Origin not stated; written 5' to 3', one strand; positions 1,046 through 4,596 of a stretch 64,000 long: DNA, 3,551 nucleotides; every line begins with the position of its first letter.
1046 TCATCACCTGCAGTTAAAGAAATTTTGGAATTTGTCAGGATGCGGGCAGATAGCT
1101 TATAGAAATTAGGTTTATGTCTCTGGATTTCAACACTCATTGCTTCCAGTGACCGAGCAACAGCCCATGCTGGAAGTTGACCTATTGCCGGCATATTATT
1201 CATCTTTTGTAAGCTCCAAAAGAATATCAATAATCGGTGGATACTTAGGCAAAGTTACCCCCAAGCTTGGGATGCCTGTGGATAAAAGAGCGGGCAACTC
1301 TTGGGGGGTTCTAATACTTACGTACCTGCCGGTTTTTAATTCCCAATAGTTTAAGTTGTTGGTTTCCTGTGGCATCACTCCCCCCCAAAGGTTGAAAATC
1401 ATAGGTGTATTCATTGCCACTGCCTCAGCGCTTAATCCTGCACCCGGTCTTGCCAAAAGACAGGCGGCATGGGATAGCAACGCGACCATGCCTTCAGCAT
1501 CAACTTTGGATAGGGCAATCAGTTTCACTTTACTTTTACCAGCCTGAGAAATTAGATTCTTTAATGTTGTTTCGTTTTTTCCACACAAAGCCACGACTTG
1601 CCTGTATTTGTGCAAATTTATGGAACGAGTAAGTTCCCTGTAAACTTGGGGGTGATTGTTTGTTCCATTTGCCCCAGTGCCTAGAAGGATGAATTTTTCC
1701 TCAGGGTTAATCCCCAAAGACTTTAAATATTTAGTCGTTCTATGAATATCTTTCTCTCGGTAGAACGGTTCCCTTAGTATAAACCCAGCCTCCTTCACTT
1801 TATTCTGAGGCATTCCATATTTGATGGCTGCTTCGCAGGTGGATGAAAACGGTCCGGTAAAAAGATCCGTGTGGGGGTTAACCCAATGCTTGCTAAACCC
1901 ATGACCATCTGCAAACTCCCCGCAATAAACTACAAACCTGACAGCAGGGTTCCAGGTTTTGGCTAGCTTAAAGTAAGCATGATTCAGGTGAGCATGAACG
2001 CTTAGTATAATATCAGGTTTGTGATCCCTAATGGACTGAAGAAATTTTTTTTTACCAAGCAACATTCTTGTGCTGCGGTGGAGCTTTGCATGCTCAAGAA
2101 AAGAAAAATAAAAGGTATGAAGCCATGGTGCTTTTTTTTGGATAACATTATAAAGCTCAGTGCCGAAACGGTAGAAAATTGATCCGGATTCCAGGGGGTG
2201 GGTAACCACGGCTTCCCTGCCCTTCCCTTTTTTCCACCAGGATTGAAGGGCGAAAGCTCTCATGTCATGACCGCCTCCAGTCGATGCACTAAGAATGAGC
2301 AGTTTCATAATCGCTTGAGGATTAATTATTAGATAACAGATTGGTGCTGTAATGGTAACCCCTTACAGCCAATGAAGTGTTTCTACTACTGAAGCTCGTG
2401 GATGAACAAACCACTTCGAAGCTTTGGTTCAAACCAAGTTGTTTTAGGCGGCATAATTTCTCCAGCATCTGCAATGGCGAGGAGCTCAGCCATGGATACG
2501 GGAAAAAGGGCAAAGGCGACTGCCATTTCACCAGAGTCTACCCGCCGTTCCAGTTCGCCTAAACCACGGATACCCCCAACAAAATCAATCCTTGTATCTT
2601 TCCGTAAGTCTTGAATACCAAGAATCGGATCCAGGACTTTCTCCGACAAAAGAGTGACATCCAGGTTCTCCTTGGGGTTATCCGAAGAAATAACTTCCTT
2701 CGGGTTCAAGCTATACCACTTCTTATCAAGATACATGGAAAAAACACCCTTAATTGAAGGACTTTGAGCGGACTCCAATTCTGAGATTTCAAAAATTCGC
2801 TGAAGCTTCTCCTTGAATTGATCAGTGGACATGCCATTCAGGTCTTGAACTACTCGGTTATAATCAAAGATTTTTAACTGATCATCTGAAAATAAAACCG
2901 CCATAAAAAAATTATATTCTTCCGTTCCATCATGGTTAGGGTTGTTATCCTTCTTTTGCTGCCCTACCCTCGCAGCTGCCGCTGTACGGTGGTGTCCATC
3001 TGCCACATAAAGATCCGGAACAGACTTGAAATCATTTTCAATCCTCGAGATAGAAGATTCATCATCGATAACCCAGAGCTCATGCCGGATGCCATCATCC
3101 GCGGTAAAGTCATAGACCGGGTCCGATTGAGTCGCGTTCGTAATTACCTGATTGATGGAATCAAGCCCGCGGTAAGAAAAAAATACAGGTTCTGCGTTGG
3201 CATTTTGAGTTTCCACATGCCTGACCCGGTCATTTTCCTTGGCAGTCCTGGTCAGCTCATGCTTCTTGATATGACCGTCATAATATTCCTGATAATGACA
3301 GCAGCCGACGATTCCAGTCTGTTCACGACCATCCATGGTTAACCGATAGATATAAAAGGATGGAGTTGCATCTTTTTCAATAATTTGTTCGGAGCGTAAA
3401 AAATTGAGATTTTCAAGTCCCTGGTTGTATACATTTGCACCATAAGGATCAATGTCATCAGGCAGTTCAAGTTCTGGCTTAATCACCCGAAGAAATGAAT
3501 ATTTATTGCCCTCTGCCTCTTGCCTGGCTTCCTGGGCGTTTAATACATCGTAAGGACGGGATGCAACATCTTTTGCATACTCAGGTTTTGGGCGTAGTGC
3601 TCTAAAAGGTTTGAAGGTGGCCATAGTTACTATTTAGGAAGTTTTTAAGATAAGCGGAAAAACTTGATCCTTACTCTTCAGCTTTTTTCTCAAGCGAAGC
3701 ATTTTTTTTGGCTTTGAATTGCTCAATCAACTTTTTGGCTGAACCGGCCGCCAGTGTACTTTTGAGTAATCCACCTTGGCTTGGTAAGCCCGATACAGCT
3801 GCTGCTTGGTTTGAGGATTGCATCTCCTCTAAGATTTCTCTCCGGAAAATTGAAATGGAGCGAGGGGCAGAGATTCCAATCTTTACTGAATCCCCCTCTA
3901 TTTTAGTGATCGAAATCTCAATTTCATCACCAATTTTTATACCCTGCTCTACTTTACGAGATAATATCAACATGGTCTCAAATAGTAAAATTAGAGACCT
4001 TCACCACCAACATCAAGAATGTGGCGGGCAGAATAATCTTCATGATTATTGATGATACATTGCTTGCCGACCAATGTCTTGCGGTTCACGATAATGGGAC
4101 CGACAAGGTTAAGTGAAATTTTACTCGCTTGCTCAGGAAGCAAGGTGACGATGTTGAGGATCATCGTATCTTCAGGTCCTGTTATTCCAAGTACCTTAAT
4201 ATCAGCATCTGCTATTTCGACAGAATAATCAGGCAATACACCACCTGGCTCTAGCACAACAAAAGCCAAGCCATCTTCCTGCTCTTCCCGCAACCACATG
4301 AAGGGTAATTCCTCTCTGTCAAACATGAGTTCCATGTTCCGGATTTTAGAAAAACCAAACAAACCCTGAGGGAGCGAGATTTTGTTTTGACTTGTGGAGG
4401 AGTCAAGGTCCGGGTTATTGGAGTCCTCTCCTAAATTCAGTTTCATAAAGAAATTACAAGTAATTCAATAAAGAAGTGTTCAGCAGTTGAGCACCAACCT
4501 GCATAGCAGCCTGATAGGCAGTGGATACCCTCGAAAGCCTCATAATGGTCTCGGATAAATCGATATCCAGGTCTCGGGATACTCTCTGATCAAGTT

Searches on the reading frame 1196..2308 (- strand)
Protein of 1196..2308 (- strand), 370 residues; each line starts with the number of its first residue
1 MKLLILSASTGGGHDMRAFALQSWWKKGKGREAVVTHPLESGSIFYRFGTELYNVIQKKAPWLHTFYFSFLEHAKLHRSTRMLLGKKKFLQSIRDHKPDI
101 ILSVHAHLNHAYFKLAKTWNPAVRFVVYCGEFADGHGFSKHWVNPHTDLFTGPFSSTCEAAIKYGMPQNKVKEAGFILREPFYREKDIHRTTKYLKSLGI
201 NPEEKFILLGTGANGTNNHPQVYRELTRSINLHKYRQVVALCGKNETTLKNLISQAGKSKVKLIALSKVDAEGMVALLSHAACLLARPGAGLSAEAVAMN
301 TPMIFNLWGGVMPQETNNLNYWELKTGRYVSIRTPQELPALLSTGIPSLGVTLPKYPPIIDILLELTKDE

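Call 5: search_protein_families(library=pfam, proteins=[window:1196-2308:-], max_evalue=0.01)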
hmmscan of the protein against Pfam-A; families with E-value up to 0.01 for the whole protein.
window:1196-2308:- (370 aa): 1 family
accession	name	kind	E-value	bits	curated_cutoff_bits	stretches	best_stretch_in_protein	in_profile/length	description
PF06925.17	MGDG_synth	-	2.7e-07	31.3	25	1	16-175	3-166/169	Monogalactosyldiacylglycerol (MGDG) synthase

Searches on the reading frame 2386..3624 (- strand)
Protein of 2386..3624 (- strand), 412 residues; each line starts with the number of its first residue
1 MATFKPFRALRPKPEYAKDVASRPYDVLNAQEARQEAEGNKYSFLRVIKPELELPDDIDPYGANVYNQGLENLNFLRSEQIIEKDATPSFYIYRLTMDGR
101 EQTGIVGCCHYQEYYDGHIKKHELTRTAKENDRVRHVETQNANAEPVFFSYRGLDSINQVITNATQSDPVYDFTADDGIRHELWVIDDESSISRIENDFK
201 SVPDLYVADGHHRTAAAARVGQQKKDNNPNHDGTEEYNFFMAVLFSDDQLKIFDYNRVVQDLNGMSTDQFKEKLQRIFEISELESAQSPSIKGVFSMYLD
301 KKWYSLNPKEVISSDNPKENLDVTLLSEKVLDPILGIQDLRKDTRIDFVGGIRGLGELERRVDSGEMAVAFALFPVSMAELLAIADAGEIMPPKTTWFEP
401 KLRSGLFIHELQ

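Call 5: search_protein_families(library=pfam, proteins=[window:2386-3624:-], max_evalue=0.01)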
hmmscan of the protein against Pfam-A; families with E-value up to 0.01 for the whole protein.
window:2386-3624:- (412 aa): 1 family
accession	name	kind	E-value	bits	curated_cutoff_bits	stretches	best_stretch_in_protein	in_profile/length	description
PF06245.16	DUF1015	-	1.4e-108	363.1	25.8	1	5-323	2-324/325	Protein of unknown function (DUF1015)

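Call 6: search_protein_families(library=ncbifam, proteins=[window:2386-3624:-], max_evalue=0.01)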
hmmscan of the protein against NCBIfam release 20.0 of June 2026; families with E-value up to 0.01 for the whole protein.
window:2386-3624:- (412 aa): 0 families

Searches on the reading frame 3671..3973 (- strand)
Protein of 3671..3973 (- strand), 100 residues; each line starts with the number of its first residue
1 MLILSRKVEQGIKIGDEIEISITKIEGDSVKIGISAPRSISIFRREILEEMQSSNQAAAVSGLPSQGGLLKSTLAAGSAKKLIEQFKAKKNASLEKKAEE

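Call 5: search_protein_families(library=pfam, proteins=[window:3671-3973:-], max_evalue=0.01)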
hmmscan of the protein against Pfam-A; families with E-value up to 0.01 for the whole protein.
window:3671-3973:- (100 aa): 1 family
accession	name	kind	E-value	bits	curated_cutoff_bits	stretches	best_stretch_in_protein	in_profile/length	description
PF02599.21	CsrA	-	1.3e-21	76.7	27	1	1-52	1-52/53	Global regulator protein family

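Call 6: search_protein_families(library=ncbifam, proteins=[window:3671-3973:-], max_evalue=0.01)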
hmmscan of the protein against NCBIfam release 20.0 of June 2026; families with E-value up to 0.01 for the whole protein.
window:3671-3973:- (100 aa): 3 families
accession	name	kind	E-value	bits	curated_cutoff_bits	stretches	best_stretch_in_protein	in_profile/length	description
TIGR00202.1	csrA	equivalog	8.5e-23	80.3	70.1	1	1-60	1-60/69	carbon storage regulator CsrA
NF002469.0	PRK01712.1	equivalog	2.2e-21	75.6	73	1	1-57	1-57/65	carbon storage regulator CsrA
NF001844.0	PRK00568.1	equivalog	2.7e-16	59.4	106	1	1-61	1-61/76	carbon storage regulator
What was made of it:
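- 3671..3973 (-): csrA. Pfam CsrA, 76.7 bits; TIGR00202, 80.3 bits (calls 5, 6).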

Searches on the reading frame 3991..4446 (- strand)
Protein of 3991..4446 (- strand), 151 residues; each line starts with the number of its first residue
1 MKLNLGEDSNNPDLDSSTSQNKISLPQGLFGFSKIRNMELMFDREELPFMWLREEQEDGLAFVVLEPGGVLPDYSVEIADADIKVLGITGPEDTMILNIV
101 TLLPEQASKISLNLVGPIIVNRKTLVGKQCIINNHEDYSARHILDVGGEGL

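Call 5: search_protein_families(library=pfam, proteins=[window:3991-4446:-], max_evalue=0.01)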
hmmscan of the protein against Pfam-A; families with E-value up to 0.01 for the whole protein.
window:3991-4446:- (151 aa): 1 family
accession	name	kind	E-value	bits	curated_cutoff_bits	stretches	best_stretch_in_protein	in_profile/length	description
PF02623.20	FliW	-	2.2e-31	108.7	25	1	23-142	1-120/122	FliW protein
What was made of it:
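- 3991..4446 (-): fliW, immediately downstream of flgL. Pfam FliW, 108.7 bits (call 5).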

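Call 6: search_protein_families(library=ncbifam, proteins=[window:3991-4446:-], max_evalue=0.01)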
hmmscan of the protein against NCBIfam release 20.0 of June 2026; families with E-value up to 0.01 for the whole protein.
window:3991-4446:- (151 aa): 8 families
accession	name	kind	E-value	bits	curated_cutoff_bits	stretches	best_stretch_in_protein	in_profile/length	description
NF009793.2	PRK13285.1-1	equivalog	1.5e-30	105.5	130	1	19-143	7-130/132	flagellar assembly protein FliW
NF009799.0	PRK13285.2-2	equivalog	5.7e-26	91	165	1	18-145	14-138/150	flagellar assembly protein FliW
NF009801.0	PRK13285.2-4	equivalog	2.5e-24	85.5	223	1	22-144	18-137/152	flagellar assembly protein FliW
NF009800.0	PRK13285.2-3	equivalog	3.5e-24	85.3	226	1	20-142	16-135/149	flagellar assembly protein FliW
NF009798.0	PRK13285.2-1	equivalog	2.2e-23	82.8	208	1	20-144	16-139/159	flagellar assembly protein FliW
NF009792.0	PRK13284.1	equivalog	4.1e-12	46.2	171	1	21-134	17-135/146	flagellar assembly protein FliW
NF009790.1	PRK13282.1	equivalog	2.1e-09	37.5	135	1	29-136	9-112/128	flagellar assembly protein FliW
NF009791.1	PRK13283.1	equivalog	0.00053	20.2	169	1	27-133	7-110/129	flagellar assembly protein FliW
